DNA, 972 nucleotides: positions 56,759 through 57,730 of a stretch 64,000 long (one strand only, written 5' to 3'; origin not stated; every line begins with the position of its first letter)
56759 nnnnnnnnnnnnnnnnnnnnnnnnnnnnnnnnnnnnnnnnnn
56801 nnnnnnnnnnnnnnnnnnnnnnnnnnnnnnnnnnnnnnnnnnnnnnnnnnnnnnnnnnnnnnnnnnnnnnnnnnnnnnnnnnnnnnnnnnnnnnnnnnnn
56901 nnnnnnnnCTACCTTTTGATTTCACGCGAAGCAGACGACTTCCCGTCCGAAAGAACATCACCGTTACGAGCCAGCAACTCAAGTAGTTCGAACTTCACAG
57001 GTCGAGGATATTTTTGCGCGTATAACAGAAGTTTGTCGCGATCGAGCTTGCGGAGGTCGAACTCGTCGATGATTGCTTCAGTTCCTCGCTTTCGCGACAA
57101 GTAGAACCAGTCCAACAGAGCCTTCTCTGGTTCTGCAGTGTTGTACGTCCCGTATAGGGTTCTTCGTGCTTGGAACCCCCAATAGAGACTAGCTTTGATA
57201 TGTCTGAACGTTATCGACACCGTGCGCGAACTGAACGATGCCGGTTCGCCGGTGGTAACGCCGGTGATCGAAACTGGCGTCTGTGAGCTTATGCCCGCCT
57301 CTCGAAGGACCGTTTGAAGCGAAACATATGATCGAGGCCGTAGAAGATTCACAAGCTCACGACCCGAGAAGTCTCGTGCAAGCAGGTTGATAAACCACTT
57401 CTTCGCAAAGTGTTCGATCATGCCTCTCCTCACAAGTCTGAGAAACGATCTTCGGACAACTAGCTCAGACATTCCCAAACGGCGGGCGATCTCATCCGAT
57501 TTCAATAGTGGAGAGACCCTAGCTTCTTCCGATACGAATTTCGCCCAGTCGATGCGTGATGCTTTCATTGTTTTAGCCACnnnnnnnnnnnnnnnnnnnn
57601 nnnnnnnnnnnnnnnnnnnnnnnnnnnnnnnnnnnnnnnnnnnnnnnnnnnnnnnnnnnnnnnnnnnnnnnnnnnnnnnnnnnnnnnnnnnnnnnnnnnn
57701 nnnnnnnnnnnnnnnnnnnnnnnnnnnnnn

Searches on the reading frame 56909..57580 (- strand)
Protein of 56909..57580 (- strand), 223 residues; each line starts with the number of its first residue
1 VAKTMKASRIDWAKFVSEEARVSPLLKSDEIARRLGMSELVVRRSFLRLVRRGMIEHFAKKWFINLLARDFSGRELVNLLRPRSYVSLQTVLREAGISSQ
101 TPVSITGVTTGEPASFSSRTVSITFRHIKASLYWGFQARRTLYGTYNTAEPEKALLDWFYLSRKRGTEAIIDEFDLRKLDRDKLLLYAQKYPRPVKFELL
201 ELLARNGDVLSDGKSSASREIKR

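Call 6: search_protein_families(library=pfam, proteins=[window:56909-57580:-], max_evalue=1)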
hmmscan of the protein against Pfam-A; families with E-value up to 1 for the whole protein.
window:56909-57580:- (223 aa): 6 families
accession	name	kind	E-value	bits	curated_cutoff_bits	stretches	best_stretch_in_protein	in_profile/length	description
PF13412.12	HTH_24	-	0.0037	17.3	21.9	1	29-56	21-48/48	Winged helix-turn-helix DNA-binding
PF13545.12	HTH_Crp_2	-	0.008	16.6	27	1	25-60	22-57/70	Crp-like helix-turn-helix domain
PF00392.27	GntR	-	0.066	13.3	27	1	28-56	27-55/64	Bacterial regulatory proteins, gntR family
PF08220.18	HTH_DeoR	-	0.077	13.2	21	0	75-101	4-30/57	DeoR-like helix-turn-helix domain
PF07848.18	PaaX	-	0.08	13.6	24.8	1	31-56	29-54/70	PaaX-like protein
PF02082.26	Rrf2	-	0.096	13.3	30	1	25-56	23-54/132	Iron-dependent Transcriptional regulator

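Call 7: search_protein_families(library=ncbifam, proteins=[window:56909-57580:-], max_evalue=1)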
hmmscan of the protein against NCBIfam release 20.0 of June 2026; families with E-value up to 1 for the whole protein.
window:56909-57580:- (223 aa): 4 families
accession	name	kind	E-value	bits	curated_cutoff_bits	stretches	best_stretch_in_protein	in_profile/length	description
NF047376.1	TAA_AbiEi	equivalog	6.9e-10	38.9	150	1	39-133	35-135/172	type IV toxin-antitoxin system AbiEi family antitoxin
NF040947.1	trans_reg_LysM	equivalog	0.0043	16.8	180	1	30-59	22-51/136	HTH-type transcriptional regulator LysM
NF008273.0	PRK11050.1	equivalog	0.031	13.9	153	1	30-101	59-125/156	manganese-binding transcriptional regulator MntR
NF053606.1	Sta1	subfamily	0.041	14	80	1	26-57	35-66/100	Sta1 family transcriptional regulator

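Call 8: search_protein_families(library=padloc, proteins=[window:56909-57580:-], max_evalue=1)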
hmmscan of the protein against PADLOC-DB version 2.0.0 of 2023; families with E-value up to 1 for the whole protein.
window:56909-57580:- (223 aa): 12 families
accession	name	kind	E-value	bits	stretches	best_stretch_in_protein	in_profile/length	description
PDLC02241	AbiEi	-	7.9e-26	89.1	1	39-193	25-184/199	AbiEi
PDLC02272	AbiEi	-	2.6e-18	64.6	1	43-201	30-192/200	AbiEi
PDLC02255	AbiEi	-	8.5e-12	43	1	42-176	33-161/186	AbiEi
PDLC02232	AbiEi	-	1.9e-11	42.2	1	26-159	21-160/177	AbiEi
PDLC02230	AbiEi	-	7.1e-10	36.9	1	48-163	25-138/192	AbiEi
PDLC02267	AbiEi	-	1.7e-08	32.2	1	23-191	18-185/252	AbiEi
PDLC02240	AbiEi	-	0.00014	19.4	1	11-168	12-168/216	AbiEi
PDLC02273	AbiEi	-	0.00026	19.1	1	148-196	148-198/205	AbiEi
PDLC02225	AbiEi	-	0.0006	17.6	1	30-190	18-180/198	AbiEi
PDLC02282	AbiEi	-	0.00091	16.6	1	22-166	14-167/260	AbiEi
PDLC02266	AbiEi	-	0.02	12.3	1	24-165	16-166/258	AbiEi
PDLC02226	AbiEi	-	0.057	11.3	1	89-129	90-129/202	AbiEi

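Call 9: search_solved_structures(query=window:56909-57580:-, max_evalue=10)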
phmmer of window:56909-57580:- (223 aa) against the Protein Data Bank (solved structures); distinct sequences matched with E-value up to 10: 23.
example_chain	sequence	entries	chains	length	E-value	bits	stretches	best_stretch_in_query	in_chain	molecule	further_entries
6yqx_A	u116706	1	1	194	1.6e-05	27.9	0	20-53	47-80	de novo designed TIM barrel DeNovoTIM13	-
7p12_A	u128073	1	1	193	2.8e-05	27.1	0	20-53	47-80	DeNovoTIM13-SB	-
6wvs_A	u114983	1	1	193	0.02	17.8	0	21-52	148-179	DeNovoTIM15 hyperstable de novo TIM barrel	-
9zfz_B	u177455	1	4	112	0.045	16.6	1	98-137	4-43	Fab 7118 Light Chain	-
12fc_B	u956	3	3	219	0.13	15.1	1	98-137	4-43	Light Chain of Fab 7188 | Light Chain of Fab 7118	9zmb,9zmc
6vpx_Q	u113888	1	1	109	0.18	14.7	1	98-137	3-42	Antibody PGT151 Fab light chain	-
7fby_A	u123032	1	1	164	0.21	14.4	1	22-119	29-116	Transcriptional regulatory protein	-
9w4v_A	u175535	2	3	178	0.26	14.1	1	22-118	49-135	Uncharacterized HTH-type transcriptional regulator PH0140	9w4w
9quc_A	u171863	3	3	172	0.26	14.1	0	22-54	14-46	TFD-EH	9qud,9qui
9qul_A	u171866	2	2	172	0.26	14.1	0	22-54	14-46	TFD-EH T87E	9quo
6zv9_A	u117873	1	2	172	0.27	14.1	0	22-54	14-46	TFD-EE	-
6wxp_A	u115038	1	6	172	0.33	13.8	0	21-54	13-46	TFD-EE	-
6wxo_A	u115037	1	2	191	0.47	13.3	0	21-54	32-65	TFD-HE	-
4nug_L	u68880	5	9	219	0.51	13.2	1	98-137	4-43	PGT151 light chain | IMMUNOGLOBULIN G PGT151 | Immunoglobulin G PGT151 Fab, Light chain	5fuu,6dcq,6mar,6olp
9ebc_H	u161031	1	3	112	0.57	13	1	98-137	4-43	HC-5 Fab light chain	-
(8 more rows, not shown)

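Call 35: find_homologous_proteins(query=window:56909-57568:-)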
Query window:56909-57568:- (219 aa): 96 proteins with E <= 0.001 among 718 candidates.
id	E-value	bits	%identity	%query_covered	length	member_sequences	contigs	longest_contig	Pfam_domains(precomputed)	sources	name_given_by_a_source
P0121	1.9e-119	415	88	100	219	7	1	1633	-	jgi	jgi:hypothetical protein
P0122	2.0e-117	408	85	100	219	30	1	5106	-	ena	-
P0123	1.7e-116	405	87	99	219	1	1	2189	-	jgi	jgi:hypothetical protein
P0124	7.9e-116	403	85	100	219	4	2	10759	-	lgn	-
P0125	2.4e-115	401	86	100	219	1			-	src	-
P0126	6.2e-115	400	85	100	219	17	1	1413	-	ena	-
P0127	8.3e-115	400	84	100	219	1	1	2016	-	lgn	-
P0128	1.2e-114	399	85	100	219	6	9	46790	-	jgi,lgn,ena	jgi:hypothetical protein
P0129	3.5e-114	397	83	100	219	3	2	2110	-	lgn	-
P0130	5.6e-114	397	84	100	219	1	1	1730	-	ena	-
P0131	1.0e-113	396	84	99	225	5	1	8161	-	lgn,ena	-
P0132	1.6e-113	395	83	100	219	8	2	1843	-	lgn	-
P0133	3.1e-113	394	86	93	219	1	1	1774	-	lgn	-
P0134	3.5e-113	394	85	98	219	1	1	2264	-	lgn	-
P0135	9.1e-113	393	84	99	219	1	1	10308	-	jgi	jgi:hypothetical protein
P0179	7.9e-13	67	32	82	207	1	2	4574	-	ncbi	-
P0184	3.8e-9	55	33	65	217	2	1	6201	-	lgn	-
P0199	3.8e-6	45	36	48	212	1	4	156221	-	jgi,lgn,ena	jgi:predicted transcriptional regulator of viral defense system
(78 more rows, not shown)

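Call 37: find_encoding_contigs(protein=P0199, flank=3000, max_places=3)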
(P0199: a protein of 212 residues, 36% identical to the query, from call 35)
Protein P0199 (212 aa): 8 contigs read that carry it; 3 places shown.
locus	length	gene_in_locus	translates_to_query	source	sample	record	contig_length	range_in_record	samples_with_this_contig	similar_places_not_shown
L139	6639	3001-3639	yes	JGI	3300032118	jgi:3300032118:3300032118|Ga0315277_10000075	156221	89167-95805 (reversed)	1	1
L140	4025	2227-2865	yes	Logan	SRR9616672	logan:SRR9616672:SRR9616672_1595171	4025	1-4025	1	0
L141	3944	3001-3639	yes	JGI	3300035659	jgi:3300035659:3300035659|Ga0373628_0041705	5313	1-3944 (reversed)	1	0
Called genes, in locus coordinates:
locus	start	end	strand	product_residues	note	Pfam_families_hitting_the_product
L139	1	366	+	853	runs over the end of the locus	PF00270:DEAD, PF04851:ResIII (faint), PF00271:Helicase_C, PF22982:WHD_HRQ1 (weak), PF01844:HNH (weak), PF09369:MZB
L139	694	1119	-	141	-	PF01850:PIN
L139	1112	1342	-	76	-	-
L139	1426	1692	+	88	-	-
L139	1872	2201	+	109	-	-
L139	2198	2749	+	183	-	-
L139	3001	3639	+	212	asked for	-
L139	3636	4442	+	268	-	PF08843:AbiEii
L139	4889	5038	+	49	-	-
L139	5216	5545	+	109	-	-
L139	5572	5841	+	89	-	-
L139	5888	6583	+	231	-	-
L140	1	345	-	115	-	?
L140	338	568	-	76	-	-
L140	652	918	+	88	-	-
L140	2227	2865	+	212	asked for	-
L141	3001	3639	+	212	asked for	-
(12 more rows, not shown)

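Call 45: search_solved_structures(query=A3, max_evalue=1)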
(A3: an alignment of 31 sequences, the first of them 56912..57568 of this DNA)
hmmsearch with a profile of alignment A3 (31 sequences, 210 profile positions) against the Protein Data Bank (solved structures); distinct sequences matched with E-value up to 1: 6.
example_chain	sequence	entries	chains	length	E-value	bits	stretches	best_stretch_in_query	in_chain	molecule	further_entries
6y8q_A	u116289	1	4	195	0.0027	20.2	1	36-197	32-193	Abortive phage infection protein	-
9hlo_A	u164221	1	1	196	0.0027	20.2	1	36-197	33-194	Abortive infection protein AbiGI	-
8fje_A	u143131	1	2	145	0.17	14.3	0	152-188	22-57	E8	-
6uvu_A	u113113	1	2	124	0.35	13.3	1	5-46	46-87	ArsR family transcriptional regulator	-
3bwg_A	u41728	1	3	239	0.59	12.5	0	11-54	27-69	Uncharacterized HTH-type transcriptional regulator yydK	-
1p6r_A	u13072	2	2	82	0.71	12.3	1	13-62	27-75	Penicillinase repressor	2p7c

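Call 54: predict_structure(alignment_id=A3)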
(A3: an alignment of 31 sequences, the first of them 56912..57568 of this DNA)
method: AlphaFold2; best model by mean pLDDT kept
length: 219 residues; sequences in the alignment: 31
mean_pLDDT: 88.5   pTM: 0.79
mean pLDDT of the five models: 88.5, 88.0, 87.9, 87.8, 87.7
residues with pLDDT >= 90: 169; 70-90: 29; 50-70: 4; < 50: 17
segments of 3 or more residues with pLDDT < 50: 205-219
pLDDT, mean of each block of 10 residues (from residue 1): 76 94 96 95 96 93 92 93 95 90 96 94 96 93 97 94 85 93 96 91 53 36
secondary structure, 60 per line:
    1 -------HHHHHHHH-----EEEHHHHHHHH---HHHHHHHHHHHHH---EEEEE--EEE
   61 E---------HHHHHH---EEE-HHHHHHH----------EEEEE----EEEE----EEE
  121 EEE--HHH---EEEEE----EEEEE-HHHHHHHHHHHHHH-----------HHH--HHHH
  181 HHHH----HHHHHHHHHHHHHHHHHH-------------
elements in order: H8-15 E21-23 H24-31 H35-47 E51-55 E58-61 H71-76 E80-82 H84-90 E101-105 E110-113 E118-123 E132-136 E141-145 H147-160 H177-184 H189-206

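Call 60: fold_search(model_id=the predicted structure, library=pdb)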
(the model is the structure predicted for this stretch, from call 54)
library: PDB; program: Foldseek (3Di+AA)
matches with E <= 10: 1027; with E <= 0.001: 2
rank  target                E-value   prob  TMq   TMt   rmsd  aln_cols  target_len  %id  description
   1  6y8q_A                4.2e-07  1.00  0.39  0.42   9.0       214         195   14  AbiEi antitoxin from Streptococcus agalactiae (released 2020-12-16)
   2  6y8q_D                6.5e-06  1.00  0.37  0.41  10.1       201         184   14  AbiEi antitoxin from Streptococcus agalactiae (released 2020-12-16)
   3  9e6a_D                4.7e-02  0.28  0.21  0.19  15.9       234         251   14  Pseudomonas putida KT2440 IclR-type transcription factor (PP_2609) (released 2025-11-12)
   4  4p9f_A                7.6e-02  0.38  0.22  0.22  18.3       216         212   15  E. coli McbR/YncC (released 2015-01-14)
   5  9e6a_A                8.1e-02  0.23  0.21  0.19  17.5       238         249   13  Pseudomonas putida KT2440 IclR-type transcription factor (PP_2609) (released 2025-11-12)
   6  5trd_B                9.1e-02  0.87  0.21  0.21  11.6        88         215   22  Structure of RbkR (Riboflavin Kinase) from Thermoplasma acidophilum determined in complex with CTP and its cognate DNA (released 2016-11-23)
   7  5uvd                  1.2e-01  0.69  0.34  0.34   8.5       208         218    8  Crystal structure of an antigenic nucleotidyltransferase-like protein from Paracoccidioides brasiliensis (released 2018-01-31)
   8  9e6a_C                1.2e-01  0.23  0.22  0.19  15.3       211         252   15  Pseudomonas putida KT2440 IclR-type transcription factor (PP_2609) (released 2025-11-12)
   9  3cta                  1.2e-01  0.23  0.20  0.23  14.2       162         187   20  Crystal structure of riboflavin kinase from Thermoplasma acidophilum (released 2008-04-29)
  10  9e6a_B                1.6e-01  0.23  0.24  0.22  15.1       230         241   16  Pseudomonas putida KT2440 IclR-type transcription factor (PP_2609) (released 2025-11-12)
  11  5whm_C                1.6e-01  0.15  0.22  0.19  17.1       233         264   12  Crystal Structure of IclR Family Transcriptional Regulator from Brucella abortus (released 2017-08-23)
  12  8br8_Sc               1.7e-01  0.97  0.24  0.60   3.6        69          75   17  Giardia ribosome in POST-T state (A1) (released 2023-03-15)
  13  9hl9_Sa               1.7e-01  0.96  0.21  0.51   7.9        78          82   15  CRYO-EM STRUCTURE OF LEISHMANIA MAJOR 80S RIBOSOME WITH P/E-site tRNA AND mRNA : LM14Cs1H3 sKO STRAIN (released 2025-10-15)
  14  8rpr                  1.9e-01  0.99  0.22  0.15   3.0        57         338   16  Crystal Structure of SgvM methyltransferase in complex with alpha-ketoleucine and Zn2+ ion (released 2024-07-24)
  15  2g7u_A                2.3e-01  0.33  0.22  0.19  14.9       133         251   19  2.3 A structure of putative catechol degradative operon regulator from Rhodococcus sp. RHA1 (released 2006-04-04)
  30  6zxg_Z                3.9e-01  0.90  0.21  0.50   3.4        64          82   17  Cryo-EM structure of a late human pre-40S ribosomal subunit - State H1 (released 2020-12-02)
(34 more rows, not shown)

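Call 61: search_dna_similar(query=window:56912-57568:-, collection=plasmids, mode=protein, max_evalue=0.001, max_rows=15)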
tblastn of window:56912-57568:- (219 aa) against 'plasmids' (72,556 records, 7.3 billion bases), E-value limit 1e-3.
Records with a match: 2; places in all: 2; records where one place covers at least 80% of the query: 0.
Best place of each record, by identity: <60% 2.
By first word of the organism name: Ammonifex 1; Runella 1.
By predicted mobility (MOB-suite, as given by PLSDB): non-mobilizable 2.
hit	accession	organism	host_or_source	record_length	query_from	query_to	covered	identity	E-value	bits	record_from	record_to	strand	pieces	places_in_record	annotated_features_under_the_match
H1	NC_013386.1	Ammonifex degensii KC4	-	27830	49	161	52%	34.5%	7e-7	56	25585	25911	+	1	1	type IV toxin-antitoxin system AbiEi family antitoxin ...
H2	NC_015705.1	Runella slithyformis DSM 19594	fresh water lake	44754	74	158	39%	34.1%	5e-5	51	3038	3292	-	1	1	hypothetical protein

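Call 74: get_annotated_region(hit=H2, flank=2500)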
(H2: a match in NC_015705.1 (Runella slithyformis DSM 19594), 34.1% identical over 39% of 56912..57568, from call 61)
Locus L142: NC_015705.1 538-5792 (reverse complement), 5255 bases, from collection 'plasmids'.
description: Runella slithyformis DSM 19594 plasmid pRUNSL04, complete sequence
organism: Runella slithyformis DSM 19594 (NCBI taxid 761193)
taxonomy: Bacteria; Bacteroidota; Cytophagia; Cytophagales; Spirosomataceae; Runella; Runella slithyformis; Runella slithyformis DSM 19594
host: -; source: fresh water lake; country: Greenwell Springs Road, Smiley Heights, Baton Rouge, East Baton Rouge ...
typing (MOB-suite, as given by PLSDB): non-mobilizable; replicon rep_cluster_293
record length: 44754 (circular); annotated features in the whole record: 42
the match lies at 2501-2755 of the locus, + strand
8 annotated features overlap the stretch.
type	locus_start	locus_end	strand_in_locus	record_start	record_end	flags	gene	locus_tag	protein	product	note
CDS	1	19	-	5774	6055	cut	-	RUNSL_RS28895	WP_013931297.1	hypothetical protein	-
CDS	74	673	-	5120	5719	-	-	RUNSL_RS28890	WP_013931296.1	ParA family protein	-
CDS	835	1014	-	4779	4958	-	-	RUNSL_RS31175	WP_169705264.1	hypothetical protein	-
CDS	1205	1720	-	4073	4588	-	-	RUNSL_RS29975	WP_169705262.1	sigma-54 factor interaction domain-containing protein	-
CDS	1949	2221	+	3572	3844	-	-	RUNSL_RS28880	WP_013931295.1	hypothetical protein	-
CDS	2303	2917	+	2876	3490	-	-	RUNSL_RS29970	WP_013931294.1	hypothetical protein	-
CDS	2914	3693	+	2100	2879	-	-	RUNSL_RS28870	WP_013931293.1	nucleotidyl transferase AbiEii/AbiGii toxin family protein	-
CDS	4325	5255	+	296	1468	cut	-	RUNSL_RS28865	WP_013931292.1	ATP-binding protein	-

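Call 75: get_annotated_region(hit=H1, flank=2500)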
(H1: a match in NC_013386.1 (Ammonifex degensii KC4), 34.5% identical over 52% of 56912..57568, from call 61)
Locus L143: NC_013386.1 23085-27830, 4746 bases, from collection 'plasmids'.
description: Ammonifex degensii KC4 plasmid pADEG01, complete sequence
organism: Ammonifex degensii KC4 (NCBI taxid 429009)
taxonomy: Bacteria; Bacillota; Clostridia; Thermoanaerobacterales; Thermoanaerobacteraceae; Ammonifex; Ammonifex degensii; Ammonifex degensii KC4
host: -; source: -; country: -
typing (MOB-suite, as given by PLSDB): non-mobilizable; replicon rep_cluster_298
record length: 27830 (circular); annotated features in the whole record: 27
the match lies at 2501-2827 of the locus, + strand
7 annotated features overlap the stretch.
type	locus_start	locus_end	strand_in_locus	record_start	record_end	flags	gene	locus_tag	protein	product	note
CDS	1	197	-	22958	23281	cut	-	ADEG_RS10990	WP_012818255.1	CopG family antitoxin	-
CDS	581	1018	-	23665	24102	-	-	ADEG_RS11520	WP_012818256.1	helix-turn-helix domain-containing protein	-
CDS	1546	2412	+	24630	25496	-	-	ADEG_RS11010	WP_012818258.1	nucleotidyl transferase AbiEii/AbiGii toxin family protein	-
CDS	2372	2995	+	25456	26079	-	-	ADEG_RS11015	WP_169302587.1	type IV toxin-antitoxin system AbiEi family antitoxin domain-containing protein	-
CDS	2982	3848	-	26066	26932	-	-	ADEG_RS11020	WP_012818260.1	tyrosine-type recombinase/integrase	GO:0015074 - DNA integration [Evidence IEA]; GO:0006310 - DNA recombination [Evidence IEA]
CDS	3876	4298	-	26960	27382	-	-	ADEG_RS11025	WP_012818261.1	putative toxin-antitoxin system toxin component, PIN family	-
CDS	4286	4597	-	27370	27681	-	-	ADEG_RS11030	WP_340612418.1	type II toxin-antitoxin system Phd/YefM family antitoxin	-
